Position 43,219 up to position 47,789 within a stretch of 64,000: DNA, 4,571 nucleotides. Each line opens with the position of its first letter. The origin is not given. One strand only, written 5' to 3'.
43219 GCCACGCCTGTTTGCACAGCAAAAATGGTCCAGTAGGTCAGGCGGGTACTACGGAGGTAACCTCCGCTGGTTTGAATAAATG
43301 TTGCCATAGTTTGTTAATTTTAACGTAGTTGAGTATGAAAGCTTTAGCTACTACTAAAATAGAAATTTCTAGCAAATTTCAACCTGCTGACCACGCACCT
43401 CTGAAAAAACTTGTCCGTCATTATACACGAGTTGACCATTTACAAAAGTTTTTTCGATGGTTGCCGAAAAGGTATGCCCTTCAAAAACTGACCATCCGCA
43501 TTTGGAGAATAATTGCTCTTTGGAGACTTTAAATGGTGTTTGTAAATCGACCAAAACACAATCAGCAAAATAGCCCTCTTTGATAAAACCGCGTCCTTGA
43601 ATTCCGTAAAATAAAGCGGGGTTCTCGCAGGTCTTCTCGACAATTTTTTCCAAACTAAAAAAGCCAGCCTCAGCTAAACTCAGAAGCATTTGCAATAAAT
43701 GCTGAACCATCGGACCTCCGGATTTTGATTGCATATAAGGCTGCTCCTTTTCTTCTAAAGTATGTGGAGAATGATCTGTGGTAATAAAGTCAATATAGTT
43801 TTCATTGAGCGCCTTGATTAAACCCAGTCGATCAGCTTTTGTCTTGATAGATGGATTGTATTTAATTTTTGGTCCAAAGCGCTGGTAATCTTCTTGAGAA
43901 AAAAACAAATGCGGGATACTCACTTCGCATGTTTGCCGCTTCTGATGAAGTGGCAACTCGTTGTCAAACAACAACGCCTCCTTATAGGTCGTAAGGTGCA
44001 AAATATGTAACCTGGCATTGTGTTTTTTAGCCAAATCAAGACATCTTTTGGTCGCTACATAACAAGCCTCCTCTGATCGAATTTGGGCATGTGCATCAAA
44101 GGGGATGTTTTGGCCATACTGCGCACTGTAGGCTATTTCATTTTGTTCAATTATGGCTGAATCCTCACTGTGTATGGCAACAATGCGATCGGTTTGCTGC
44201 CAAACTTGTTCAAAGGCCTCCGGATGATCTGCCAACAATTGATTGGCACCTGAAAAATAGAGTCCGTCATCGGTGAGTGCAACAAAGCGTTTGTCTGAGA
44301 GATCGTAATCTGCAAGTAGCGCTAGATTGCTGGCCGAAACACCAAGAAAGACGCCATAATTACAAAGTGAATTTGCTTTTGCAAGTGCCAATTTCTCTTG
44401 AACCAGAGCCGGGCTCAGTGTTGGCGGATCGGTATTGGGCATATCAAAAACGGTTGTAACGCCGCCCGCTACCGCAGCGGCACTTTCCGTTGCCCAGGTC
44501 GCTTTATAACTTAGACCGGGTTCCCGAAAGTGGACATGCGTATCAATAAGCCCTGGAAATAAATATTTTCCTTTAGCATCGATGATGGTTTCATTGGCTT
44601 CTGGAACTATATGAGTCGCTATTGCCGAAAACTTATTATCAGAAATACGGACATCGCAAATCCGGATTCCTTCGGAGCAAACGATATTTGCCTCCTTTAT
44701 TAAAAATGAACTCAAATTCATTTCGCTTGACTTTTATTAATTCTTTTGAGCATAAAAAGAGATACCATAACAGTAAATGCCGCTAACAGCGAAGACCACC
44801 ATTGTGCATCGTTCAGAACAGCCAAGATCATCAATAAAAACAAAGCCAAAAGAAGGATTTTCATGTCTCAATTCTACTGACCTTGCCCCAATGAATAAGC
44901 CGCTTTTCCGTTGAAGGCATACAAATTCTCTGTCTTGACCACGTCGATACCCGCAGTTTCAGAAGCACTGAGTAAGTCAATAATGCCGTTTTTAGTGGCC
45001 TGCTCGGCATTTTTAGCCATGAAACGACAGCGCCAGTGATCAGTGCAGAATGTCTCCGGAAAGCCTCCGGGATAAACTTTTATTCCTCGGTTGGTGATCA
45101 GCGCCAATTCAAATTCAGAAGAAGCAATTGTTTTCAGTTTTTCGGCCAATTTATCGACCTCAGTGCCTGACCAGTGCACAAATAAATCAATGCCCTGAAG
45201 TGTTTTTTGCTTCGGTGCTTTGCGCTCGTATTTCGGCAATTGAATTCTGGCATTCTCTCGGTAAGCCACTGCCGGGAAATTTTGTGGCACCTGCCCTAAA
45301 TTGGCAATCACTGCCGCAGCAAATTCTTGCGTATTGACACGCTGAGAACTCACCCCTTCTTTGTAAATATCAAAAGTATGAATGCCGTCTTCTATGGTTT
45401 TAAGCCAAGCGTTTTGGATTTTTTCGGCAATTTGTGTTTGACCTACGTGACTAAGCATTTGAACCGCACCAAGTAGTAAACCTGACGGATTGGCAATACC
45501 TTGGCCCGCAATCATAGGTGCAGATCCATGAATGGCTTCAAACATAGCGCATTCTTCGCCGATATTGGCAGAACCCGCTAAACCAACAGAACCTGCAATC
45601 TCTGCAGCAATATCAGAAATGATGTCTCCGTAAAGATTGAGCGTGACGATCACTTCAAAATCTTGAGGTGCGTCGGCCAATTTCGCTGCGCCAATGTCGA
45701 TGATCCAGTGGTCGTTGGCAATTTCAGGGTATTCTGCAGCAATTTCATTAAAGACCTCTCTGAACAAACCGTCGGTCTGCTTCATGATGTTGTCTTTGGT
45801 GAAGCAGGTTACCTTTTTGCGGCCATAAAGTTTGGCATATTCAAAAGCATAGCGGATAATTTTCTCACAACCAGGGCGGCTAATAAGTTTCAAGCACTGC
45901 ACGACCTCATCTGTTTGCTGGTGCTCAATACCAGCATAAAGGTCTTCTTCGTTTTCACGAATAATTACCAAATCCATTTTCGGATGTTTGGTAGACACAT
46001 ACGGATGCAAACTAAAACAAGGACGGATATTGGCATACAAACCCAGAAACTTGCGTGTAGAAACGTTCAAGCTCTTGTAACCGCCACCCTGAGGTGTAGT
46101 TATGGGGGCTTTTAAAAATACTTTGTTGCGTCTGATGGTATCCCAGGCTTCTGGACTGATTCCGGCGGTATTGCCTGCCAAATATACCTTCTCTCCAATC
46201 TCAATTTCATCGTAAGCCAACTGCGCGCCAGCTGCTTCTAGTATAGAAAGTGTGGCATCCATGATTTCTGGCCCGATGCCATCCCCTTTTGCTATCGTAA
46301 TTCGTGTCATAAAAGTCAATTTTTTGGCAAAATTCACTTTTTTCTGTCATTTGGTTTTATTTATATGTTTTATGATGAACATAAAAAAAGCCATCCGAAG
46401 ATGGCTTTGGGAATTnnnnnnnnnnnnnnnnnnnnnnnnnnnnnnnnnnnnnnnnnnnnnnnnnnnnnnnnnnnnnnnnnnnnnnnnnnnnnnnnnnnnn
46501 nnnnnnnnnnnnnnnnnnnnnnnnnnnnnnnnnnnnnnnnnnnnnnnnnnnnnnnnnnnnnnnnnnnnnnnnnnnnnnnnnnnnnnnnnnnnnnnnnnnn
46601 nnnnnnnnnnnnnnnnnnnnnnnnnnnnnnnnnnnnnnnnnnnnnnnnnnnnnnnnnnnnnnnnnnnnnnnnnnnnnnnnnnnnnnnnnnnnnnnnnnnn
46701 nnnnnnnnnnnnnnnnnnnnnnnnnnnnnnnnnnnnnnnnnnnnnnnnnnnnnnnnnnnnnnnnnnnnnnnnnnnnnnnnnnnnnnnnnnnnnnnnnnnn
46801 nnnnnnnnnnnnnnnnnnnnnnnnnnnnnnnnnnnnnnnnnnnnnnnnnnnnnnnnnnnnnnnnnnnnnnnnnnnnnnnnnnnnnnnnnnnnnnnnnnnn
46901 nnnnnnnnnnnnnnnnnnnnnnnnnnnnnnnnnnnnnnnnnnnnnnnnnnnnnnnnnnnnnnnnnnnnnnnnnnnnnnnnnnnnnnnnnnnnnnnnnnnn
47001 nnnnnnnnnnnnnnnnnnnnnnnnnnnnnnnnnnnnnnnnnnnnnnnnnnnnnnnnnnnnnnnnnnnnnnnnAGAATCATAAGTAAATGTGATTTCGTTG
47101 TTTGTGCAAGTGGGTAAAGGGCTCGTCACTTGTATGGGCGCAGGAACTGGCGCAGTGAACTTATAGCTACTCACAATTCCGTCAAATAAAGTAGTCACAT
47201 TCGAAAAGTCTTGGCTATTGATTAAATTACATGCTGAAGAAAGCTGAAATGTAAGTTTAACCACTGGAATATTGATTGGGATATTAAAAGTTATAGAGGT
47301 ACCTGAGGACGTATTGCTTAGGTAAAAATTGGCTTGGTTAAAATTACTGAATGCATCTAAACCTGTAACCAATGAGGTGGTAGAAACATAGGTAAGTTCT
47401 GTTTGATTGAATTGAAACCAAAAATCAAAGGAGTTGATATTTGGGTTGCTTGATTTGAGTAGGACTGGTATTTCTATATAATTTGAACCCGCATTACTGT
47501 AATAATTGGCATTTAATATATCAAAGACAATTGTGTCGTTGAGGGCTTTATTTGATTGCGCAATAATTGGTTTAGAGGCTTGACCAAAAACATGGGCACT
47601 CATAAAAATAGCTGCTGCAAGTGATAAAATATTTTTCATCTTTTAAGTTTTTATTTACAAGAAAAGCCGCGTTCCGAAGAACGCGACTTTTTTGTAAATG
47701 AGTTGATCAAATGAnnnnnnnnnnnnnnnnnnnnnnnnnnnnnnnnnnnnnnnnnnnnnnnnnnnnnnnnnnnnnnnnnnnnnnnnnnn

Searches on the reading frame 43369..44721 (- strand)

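Call 34: search_protein_families(library=pfam, proteins=[window:43369-44721:-], max_evalue=0.001)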
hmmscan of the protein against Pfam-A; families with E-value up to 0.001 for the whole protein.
window:43369-44721:- (450 aa): 2 families
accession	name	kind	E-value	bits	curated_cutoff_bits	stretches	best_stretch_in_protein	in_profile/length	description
PF01979.26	Amidohydro_1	-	3.5e-23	82.9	25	1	53-432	1-345/345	Amidohydrolase family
PF07969.17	Amidohydro_3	-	4e-15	56.7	29.7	2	46-91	2-47/472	Amidohydrolase family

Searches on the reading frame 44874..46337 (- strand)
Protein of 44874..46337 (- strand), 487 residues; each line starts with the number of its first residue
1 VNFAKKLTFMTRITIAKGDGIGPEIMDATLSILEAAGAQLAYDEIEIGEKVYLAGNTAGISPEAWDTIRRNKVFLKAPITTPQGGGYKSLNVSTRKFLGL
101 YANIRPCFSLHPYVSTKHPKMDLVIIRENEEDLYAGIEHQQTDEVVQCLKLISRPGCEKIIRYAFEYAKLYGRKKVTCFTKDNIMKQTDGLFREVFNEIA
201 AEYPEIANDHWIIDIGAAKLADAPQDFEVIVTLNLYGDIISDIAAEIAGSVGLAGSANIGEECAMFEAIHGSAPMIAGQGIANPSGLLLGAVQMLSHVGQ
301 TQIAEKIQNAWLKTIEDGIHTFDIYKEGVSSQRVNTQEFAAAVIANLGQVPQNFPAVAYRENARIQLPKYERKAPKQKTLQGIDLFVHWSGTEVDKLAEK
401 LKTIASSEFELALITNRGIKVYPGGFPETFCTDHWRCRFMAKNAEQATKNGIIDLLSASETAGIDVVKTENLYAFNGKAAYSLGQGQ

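Call 34: search_protein_families(library=pfam, proteins=[window:44874-46337:-], max_evalue=0.001)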
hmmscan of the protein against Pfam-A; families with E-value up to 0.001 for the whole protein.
window:44874-46337:- (487 aa): 2 families
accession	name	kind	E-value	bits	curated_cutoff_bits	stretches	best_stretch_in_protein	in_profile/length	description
PF00180.25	Iso_dh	-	5.4e-93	312.5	27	1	13-343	2-348/348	Isocitrate/isopropylmalate dehydrogenase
PF18324.6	Isocitrate_DH_C_bact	-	1.1e-44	151.4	25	1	378-487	1-110/110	Bacterial isocitrate dehydrogenase, C-terminal domain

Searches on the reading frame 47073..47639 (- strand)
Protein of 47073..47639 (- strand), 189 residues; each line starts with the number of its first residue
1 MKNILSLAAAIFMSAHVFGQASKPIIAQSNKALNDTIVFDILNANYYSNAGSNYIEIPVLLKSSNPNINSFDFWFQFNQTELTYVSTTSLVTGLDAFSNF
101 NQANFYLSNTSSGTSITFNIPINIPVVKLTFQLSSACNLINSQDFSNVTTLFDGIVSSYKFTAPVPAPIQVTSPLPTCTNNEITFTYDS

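Call 57: search_protein_families(library=pfam, proteins=[window:47073-47639:-], max_evalue=10)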
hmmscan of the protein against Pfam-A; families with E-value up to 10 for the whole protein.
seq(189 aa): 1 family
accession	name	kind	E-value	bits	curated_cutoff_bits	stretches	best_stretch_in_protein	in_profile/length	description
PF00963.24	Cohesin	-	0.015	15.9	24.1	1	50-151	12-120/139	Cohesin domain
